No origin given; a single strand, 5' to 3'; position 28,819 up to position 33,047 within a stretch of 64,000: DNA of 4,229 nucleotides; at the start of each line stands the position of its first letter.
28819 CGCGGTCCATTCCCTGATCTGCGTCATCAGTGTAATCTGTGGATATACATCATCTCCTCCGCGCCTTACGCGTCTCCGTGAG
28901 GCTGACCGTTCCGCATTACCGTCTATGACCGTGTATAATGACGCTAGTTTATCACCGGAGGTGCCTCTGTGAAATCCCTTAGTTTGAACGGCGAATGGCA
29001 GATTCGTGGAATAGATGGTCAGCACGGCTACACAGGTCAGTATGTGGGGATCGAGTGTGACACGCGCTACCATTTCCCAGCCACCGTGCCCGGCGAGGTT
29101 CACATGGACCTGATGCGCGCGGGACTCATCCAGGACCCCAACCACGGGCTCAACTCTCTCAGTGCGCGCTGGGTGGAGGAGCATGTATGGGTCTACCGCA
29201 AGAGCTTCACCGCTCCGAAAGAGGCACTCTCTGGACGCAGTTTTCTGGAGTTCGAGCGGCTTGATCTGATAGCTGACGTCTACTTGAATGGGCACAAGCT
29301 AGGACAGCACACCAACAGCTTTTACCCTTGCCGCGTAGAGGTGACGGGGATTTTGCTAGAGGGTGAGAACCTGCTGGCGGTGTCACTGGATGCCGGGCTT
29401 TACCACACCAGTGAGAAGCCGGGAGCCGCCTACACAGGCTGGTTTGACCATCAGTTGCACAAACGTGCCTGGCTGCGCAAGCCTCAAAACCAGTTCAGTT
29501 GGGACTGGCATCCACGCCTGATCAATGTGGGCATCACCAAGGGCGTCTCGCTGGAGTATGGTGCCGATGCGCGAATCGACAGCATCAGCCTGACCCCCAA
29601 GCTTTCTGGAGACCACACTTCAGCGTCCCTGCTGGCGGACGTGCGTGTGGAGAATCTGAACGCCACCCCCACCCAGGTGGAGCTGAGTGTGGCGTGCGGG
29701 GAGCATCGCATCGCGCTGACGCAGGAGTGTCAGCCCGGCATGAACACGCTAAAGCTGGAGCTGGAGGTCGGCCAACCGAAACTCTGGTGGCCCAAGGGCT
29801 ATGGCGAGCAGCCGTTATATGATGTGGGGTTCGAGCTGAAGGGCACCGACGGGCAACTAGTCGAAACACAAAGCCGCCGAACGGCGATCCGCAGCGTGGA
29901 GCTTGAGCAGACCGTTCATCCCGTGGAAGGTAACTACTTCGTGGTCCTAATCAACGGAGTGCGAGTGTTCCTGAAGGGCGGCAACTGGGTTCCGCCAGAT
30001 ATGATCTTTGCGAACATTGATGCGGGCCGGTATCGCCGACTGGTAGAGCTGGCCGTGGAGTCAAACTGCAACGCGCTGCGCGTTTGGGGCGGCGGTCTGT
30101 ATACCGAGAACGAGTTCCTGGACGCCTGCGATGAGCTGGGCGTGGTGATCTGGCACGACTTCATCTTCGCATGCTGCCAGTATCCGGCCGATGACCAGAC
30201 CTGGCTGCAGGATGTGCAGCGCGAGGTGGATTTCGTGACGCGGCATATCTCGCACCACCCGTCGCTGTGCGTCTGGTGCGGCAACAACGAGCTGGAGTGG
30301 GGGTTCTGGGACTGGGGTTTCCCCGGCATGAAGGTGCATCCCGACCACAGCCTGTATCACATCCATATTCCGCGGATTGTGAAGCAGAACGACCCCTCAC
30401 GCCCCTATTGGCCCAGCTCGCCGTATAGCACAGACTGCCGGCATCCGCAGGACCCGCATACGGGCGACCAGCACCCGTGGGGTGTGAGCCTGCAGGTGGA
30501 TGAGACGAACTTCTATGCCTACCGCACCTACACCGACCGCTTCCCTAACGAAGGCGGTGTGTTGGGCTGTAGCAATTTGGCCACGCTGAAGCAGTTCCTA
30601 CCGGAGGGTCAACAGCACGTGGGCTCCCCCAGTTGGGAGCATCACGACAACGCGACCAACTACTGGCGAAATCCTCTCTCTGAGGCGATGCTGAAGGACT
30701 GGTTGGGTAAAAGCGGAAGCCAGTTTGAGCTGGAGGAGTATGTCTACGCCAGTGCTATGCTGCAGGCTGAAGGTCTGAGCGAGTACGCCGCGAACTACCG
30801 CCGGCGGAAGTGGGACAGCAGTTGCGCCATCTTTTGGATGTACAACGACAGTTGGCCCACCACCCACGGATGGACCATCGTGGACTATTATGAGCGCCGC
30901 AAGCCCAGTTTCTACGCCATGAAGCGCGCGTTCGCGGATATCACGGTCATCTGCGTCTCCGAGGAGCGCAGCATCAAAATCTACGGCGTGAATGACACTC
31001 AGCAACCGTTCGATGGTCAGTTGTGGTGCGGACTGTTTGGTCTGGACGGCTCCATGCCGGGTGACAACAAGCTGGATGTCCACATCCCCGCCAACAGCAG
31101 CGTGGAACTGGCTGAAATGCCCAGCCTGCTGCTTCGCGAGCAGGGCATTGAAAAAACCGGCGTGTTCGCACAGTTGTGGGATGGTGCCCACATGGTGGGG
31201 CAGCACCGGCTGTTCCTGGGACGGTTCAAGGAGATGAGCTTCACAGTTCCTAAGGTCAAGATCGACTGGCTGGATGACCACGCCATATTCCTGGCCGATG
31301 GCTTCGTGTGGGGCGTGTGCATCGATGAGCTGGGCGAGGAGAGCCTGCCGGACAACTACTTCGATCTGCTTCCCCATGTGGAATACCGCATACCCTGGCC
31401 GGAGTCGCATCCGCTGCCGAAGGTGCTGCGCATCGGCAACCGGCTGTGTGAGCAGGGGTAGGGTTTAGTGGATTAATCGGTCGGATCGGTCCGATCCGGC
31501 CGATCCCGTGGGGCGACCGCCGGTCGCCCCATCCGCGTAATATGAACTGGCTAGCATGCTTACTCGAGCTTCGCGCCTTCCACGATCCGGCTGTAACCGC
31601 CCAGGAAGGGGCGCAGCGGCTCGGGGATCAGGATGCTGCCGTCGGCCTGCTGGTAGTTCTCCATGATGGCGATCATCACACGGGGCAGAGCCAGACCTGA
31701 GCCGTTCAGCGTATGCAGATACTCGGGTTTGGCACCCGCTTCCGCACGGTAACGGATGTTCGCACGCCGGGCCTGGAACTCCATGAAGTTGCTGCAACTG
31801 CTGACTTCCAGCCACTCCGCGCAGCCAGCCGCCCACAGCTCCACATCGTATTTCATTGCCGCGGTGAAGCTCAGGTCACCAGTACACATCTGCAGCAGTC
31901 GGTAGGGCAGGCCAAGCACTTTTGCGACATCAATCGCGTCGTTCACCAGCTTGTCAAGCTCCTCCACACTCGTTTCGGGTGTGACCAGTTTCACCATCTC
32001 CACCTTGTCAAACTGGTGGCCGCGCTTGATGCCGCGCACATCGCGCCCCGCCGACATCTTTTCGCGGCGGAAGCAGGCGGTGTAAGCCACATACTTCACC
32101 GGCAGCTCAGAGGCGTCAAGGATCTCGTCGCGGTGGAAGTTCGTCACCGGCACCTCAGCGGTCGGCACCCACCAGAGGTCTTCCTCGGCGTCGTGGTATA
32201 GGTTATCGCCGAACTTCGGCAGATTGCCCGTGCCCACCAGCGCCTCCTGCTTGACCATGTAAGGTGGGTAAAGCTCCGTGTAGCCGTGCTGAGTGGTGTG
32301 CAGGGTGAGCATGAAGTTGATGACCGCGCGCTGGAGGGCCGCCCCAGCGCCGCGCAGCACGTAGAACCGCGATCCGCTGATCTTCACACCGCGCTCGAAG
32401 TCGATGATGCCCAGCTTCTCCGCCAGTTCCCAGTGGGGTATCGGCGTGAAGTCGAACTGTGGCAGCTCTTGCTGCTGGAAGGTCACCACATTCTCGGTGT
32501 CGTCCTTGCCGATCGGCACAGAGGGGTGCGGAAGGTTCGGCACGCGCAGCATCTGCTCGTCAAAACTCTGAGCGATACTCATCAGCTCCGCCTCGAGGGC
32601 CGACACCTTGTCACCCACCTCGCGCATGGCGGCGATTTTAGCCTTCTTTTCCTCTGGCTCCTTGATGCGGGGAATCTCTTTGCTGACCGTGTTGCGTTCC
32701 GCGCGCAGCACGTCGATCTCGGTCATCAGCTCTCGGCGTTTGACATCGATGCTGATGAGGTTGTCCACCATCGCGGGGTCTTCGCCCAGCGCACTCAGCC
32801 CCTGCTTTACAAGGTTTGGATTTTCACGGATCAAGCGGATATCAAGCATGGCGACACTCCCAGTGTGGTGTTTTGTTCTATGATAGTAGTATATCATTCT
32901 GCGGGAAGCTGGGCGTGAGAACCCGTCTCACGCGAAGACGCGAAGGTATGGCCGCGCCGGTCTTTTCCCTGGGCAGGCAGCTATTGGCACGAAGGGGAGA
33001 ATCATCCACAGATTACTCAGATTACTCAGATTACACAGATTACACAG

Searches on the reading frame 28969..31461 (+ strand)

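Call 14: search_protein_families(library=pfam, proteins=[window:28969-31461:+], max_evalue=0.01)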
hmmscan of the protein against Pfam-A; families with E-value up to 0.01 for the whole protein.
window:28969-31461:+ (830 aa): 5 families
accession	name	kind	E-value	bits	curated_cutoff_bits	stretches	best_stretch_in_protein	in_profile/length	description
PF22666.2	Glyco_hydro_2_N2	-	7e-41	140.5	27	1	35-191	11-167/167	Glycosyl hydrolase 2 galactose-binding domain-like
PF00703.27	Glyco_hydro_2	-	1.1e-12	49.1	23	1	201-308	1-109/109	Glycosyl hydrolases family 2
PF02837.24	Glyco_hydro_2_N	-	4.2e-10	40.2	28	1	5-140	3-133/169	Glycosyl hydrolases family 2, sugar binding domain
PF17786.7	Mannosidase_ig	-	5.7e-07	30.4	23.4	1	668-750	2-86/91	Mannosidase Ig/CBM-like domain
PF02836.23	Glyco_hydro_2_C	-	0.0043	16.7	21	0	385-479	77-157/302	Glycosyl hydrolases family 2, TIM barrel domain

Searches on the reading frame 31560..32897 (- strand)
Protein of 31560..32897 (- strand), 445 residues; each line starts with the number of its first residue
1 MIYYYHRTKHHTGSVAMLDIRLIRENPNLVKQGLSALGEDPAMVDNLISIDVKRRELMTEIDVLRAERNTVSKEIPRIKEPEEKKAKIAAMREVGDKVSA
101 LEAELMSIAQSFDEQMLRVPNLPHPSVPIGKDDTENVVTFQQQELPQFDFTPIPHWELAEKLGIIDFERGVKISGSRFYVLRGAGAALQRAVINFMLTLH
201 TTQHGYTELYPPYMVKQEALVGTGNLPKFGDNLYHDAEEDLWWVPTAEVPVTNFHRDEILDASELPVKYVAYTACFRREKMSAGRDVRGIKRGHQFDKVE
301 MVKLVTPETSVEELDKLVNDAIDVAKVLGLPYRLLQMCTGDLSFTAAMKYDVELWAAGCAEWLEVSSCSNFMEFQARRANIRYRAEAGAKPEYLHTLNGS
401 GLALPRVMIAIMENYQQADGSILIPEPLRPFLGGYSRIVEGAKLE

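Call 14: search_protein_families(library=pfam, proteins=[window:31560-32897:-], max_evalue=0.01)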
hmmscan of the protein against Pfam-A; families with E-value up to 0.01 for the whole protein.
window:31560-32897:- (445 aa): 2 families
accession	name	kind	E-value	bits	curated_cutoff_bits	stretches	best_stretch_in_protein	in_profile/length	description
PF00587.30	tRNA-synt_2b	-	1.1e-31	110.8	29.3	1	236-415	6-179/179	tRNA synthetase class II core domain (G, H, P, S and T)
PF02403.27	Seryl_tRNA_N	-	1.1e-27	96.9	28.2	1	17-123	1-108/108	Seryl-tRNA synthetase N-terminal domain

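Call 26: find_encoding_contigs(protein=window:31560-32849:-, flank=10000, max_places=10)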
Protein window:31560-32849:- (429 aa): no gene with exactly this product is on record in the collection.
